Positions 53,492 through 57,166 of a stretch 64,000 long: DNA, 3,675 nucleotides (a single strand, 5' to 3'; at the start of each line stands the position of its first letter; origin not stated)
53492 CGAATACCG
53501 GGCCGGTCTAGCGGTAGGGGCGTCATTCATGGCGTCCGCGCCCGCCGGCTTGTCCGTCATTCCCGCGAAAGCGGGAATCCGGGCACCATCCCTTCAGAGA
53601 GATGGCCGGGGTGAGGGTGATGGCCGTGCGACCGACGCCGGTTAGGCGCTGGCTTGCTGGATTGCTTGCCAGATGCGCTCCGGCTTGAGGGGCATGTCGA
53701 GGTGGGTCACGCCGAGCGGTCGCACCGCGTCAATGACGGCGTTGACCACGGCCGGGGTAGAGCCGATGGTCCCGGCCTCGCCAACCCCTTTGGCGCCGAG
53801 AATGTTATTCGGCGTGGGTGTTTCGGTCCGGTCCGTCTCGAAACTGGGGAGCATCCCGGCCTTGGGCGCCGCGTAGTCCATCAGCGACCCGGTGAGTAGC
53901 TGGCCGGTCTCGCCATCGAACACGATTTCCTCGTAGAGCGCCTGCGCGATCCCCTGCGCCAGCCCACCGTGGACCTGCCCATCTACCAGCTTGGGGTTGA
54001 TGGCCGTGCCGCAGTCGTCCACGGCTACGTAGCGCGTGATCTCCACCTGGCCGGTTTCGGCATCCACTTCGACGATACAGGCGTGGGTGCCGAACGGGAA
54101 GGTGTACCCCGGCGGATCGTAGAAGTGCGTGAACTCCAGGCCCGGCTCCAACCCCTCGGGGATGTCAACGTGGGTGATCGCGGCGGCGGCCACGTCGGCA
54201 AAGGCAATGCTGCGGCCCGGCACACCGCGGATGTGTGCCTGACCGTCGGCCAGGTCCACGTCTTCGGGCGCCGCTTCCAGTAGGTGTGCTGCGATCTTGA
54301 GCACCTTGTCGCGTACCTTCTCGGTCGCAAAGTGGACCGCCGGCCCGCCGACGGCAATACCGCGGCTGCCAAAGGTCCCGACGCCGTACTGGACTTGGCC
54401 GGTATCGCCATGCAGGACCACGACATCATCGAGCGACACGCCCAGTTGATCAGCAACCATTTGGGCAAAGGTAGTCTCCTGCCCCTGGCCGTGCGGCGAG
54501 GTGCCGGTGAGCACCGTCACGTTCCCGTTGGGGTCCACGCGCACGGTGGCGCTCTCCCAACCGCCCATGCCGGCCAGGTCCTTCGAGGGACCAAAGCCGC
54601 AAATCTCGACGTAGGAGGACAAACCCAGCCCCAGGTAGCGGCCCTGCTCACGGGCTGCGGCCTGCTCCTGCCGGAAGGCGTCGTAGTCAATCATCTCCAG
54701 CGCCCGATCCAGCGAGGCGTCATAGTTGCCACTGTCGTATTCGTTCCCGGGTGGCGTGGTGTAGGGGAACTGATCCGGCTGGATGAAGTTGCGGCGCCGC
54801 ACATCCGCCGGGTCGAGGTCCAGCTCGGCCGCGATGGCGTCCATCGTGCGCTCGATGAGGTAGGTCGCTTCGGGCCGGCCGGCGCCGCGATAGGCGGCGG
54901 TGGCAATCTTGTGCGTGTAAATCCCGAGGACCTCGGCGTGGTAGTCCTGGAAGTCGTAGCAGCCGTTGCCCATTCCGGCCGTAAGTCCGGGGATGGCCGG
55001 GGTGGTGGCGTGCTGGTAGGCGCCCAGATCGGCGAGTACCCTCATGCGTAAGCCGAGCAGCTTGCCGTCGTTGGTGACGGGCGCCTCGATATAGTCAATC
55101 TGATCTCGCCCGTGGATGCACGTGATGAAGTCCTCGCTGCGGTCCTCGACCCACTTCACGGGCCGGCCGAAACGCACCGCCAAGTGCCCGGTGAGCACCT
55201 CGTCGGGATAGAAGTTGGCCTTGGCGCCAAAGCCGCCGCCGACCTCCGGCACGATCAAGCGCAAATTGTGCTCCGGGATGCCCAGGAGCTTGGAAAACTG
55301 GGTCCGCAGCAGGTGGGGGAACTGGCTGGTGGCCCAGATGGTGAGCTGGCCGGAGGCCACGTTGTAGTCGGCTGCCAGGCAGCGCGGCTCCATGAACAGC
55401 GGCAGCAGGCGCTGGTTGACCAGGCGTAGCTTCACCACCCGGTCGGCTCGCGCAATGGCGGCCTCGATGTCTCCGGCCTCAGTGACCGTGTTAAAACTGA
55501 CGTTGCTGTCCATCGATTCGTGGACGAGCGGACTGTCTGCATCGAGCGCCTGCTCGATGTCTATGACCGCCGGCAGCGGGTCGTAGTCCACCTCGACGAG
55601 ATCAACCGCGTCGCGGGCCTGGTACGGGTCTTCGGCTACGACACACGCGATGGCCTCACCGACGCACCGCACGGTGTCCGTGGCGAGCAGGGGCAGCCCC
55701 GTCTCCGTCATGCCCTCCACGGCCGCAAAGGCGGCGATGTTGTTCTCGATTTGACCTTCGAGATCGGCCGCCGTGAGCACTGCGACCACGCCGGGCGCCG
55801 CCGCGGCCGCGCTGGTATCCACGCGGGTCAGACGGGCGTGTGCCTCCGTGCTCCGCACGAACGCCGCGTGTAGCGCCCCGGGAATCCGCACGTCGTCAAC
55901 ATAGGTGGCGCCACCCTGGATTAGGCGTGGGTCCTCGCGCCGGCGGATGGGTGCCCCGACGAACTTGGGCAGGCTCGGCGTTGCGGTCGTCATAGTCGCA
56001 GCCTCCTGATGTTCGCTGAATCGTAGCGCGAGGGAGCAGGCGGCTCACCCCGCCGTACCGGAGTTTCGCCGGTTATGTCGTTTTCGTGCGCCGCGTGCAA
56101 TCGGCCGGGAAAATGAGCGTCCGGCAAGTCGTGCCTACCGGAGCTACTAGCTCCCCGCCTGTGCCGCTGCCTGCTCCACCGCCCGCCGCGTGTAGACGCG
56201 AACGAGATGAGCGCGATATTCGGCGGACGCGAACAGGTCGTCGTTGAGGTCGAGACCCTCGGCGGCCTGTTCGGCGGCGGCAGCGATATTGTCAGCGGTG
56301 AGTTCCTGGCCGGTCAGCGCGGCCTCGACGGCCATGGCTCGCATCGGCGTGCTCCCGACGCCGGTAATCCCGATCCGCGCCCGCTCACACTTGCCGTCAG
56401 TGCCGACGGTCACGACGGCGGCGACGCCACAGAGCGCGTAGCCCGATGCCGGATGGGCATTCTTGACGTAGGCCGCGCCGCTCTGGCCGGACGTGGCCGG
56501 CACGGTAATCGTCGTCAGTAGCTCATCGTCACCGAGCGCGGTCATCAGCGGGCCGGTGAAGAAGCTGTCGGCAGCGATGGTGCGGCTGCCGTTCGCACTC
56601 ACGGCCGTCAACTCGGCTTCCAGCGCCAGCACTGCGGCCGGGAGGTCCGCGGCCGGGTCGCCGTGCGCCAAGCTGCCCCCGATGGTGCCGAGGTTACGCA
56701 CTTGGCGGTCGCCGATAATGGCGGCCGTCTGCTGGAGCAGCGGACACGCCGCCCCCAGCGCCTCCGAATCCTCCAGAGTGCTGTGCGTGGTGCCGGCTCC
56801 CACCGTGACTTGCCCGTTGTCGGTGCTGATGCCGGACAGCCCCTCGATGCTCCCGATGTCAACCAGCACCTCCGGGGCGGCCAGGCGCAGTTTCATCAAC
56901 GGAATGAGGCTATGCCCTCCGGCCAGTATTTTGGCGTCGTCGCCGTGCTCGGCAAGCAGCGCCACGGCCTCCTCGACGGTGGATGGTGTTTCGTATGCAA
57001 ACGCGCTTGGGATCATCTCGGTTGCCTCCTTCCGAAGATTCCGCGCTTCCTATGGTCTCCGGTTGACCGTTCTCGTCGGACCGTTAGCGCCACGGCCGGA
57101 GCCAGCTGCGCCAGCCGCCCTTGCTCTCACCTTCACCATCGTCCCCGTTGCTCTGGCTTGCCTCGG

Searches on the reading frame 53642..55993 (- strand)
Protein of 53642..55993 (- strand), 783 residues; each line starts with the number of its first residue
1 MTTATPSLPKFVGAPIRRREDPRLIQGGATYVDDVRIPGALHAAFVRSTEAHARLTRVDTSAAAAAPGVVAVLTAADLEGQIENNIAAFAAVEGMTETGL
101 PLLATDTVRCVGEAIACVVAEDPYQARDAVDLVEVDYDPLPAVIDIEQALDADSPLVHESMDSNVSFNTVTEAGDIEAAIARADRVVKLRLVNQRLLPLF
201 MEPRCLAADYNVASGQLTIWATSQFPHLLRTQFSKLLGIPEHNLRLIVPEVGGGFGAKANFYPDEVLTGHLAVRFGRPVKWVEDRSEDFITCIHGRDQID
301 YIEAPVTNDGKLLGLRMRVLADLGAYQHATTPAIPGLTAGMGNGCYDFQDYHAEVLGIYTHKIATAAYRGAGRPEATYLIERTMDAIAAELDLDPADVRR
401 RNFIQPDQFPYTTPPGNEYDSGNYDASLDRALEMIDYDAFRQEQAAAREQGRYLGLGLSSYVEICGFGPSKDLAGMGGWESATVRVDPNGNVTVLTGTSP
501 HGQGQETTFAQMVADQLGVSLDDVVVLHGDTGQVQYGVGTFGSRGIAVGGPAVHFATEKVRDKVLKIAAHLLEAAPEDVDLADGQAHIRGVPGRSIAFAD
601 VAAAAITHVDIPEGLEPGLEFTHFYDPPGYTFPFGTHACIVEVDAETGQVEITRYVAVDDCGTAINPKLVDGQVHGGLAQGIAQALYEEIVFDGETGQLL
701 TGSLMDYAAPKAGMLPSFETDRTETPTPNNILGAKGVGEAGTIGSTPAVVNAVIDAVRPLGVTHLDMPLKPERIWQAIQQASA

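Call 50: search_protein_families(library=pfam, proteins=[window:53642-55993:-], max_evalue=0.00001)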
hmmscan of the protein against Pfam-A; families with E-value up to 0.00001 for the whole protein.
window:53642-55993:- (783 aa): 3 families
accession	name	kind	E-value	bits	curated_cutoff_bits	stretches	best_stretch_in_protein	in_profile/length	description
PF20256.3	MoCoBD_2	-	8.2e-92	308.1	27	1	431-716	2-283/283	Molybdopterin cofactor-binding domain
PF02738.23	MoCoBD_1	-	3.3e-76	256.1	27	1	157-403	1-244/244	Molybdopterin cofactor-binding domain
PF01315.27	Ald_Xan_dh_C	-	2.6e-32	111.8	31.3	1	26-141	1-110/110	Aldehyde oxidase and xanthine dehydrogenase, a/b hammerhead domain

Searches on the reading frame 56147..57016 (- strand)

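Call 50: search_protein_families(library=pfam, proteins=[window:56147-57016:-], max_evalue=0.00001)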
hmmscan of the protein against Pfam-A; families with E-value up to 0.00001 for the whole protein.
window:56147-57016:- (289 aa): 3 families
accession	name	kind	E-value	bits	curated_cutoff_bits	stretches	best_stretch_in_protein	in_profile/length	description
PF00941.27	FAD_binding_5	-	2e-51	174.7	27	1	5-174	2-169/170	FAD binding domain in molybdopterin dehydrogenase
PF03450.22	CO_deh_flav_C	-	1.1e-21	77.3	25.5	1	187-283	7-102/102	CO dehydrogenase flavoprotein C-terminal domain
PF01565.28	FAD_binding_4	-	1.9e-06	28.1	26.4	1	9-84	8-80/139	FAD binding domain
